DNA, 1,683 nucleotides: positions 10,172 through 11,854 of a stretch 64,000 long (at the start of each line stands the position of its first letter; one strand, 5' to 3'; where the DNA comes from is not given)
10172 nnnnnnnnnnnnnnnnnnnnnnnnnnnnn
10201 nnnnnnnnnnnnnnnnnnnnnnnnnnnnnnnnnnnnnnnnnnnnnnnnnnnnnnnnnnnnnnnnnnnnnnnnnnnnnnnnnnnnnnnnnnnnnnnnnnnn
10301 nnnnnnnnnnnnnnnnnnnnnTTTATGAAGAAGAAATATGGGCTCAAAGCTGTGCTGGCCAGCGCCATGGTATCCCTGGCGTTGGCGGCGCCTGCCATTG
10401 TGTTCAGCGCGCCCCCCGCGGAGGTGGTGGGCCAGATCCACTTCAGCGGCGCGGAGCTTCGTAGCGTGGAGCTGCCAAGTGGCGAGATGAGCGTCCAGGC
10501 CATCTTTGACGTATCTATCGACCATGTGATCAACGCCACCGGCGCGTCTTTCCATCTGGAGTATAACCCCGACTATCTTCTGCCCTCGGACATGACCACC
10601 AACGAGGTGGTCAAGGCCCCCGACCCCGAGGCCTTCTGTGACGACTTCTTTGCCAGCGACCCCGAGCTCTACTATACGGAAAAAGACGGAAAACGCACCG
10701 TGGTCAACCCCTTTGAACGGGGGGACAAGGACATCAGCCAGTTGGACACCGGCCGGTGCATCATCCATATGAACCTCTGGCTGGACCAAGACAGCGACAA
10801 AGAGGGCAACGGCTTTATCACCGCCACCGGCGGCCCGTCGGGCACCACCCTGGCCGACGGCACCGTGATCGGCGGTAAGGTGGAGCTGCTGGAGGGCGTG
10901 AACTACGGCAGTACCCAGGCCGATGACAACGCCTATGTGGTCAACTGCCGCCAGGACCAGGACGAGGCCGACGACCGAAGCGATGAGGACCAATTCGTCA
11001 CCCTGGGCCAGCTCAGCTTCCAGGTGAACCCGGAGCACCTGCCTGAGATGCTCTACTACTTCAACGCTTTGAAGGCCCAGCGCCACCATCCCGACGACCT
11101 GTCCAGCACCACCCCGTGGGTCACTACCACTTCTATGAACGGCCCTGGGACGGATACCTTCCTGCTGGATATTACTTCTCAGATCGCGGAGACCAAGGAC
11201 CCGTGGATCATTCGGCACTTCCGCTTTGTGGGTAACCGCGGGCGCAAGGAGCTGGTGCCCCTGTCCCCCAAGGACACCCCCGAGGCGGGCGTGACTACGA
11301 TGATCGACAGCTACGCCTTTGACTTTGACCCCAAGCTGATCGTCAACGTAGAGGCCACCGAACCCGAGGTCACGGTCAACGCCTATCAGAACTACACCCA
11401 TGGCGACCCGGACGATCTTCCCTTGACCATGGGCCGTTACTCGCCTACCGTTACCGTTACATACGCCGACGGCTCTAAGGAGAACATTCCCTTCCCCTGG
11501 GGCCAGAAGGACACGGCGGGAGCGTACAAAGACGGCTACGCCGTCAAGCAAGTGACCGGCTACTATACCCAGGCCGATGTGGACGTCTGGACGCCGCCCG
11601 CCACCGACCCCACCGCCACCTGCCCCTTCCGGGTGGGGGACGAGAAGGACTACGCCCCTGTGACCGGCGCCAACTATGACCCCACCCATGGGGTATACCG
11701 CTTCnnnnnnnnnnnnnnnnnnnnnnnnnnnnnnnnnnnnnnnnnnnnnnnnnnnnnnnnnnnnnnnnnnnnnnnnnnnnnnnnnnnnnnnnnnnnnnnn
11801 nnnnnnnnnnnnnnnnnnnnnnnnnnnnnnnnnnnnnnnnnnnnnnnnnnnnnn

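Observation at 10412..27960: Shared VFWVG[VI]...YD..EP module in proteins 3 and 4 (cohesin-like) and related module in protein 2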

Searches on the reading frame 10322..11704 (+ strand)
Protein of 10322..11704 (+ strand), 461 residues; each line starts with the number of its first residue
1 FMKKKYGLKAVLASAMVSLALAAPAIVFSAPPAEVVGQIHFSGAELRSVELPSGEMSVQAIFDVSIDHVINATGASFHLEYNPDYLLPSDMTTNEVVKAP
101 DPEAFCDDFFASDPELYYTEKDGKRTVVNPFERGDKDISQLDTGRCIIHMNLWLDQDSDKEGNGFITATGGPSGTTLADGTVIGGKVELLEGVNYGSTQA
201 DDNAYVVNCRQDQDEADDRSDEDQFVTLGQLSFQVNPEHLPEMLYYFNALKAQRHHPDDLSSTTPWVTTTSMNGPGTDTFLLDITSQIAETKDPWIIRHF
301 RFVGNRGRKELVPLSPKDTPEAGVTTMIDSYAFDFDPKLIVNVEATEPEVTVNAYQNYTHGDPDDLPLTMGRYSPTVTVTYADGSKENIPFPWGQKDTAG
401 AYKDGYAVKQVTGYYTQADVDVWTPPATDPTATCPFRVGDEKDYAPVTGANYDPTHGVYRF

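Call 20: find_homologous_proteins(query=window:10322-11704:+, max_evalue=0.01)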
Query window:10322-11704:+: 8000 candidates shared short words with the query, none scored E <= 0.01.

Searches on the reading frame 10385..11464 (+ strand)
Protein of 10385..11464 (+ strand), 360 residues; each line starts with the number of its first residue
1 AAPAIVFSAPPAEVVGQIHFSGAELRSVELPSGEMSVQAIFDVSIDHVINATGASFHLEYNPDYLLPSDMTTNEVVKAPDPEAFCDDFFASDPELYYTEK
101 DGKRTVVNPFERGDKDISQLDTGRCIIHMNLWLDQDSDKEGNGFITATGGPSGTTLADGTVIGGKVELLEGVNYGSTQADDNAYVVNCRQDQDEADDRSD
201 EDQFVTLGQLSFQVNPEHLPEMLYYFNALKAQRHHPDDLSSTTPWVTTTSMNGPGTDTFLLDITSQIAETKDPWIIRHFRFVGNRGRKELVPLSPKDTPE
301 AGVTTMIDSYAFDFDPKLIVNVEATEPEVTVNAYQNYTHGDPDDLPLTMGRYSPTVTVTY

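Call 10: search_solved_structures(query=window:10385-11464:+, max_evalue=10, show_alignments=2)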
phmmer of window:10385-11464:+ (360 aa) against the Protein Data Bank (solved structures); distinct sequences matched with E-value up to 10: 2.
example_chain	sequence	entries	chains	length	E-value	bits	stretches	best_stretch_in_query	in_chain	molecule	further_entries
2y3n_A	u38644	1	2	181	0.38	13.2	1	26-75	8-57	CELLULOSOMAL SCAFFOLDIN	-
1tyj_A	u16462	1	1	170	0.63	12.5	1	39-75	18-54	cellulosomal scaffoldin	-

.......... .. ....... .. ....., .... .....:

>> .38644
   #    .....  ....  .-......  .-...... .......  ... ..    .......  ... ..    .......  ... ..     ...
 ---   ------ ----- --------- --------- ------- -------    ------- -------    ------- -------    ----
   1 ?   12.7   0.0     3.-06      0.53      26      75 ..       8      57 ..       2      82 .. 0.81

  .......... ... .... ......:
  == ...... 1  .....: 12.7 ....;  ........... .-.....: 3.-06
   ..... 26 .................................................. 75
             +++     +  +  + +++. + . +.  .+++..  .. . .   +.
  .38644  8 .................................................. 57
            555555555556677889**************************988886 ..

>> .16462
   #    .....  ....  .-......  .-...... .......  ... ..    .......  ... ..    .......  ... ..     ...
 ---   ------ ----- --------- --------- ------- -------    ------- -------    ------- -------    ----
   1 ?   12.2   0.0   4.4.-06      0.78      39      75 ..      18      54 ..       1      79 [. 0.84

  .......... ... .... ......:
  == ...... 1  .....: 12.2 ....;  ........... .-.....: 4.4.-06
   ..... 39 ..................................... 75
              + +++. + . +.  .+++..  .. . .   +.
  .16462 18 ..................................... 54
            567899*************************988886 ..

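Call 14: search_protein_families(library=pfam, proteins=[window:10385-11464:+], max_evalue=10)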
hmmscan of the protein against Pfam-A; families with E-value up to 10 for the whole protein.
window:10385-11464:+ (360 aa): 0 families

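Call 71: predict_structure(protein=window:10409-11284:+)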
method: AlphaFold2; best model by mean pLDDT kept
length: 292 residues; sequences in the alignment: 1
mean_pLDDT: 32.1   pTM: 0.23
mean pLDDT of the five models: 32.1, 31.0, 29.7, 28.4, 27.7
residues with pLDDT >= 90: 0; 70-90: 0; 50-70: 0; < 50: 292
segments of 3 or more residues with pLDDT < 50: 1-292
pLDDT, mean of each block of 10 residues (from residue 1): 38 39 39 35 31 28 25 29 31 30 27 25 27 27 24 27 27 29 38 38 41 41 33 37 36 39 33 28 29 33
secondary structure, 60 per line:
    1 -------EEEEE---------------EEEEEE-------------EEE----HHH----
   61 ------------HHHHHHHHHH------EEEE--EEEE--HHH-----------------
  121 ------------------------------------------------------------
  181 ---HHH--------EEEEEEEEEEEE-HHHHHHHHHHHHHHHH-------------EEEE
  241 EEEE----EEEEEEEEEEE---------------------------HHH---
elements in order: E8-12 E28-33 E47-49 H73-82 E89-92 E95-98 E195-206 H208-223 E237-244 E249-259

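Call 87: find_related_loci(query=window:10409-11464:+, collection=metagenome_contigs, flank=1500)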
Query window:10409-11464:+ (352 aa) in metagenome_contigs; peptide patterns used: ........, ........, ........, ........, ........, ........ (x = any residue, [..] = any of these).
176 stretches matched a pattern, but none encodes a relative of the query by tblastn (E <= 1e-3).
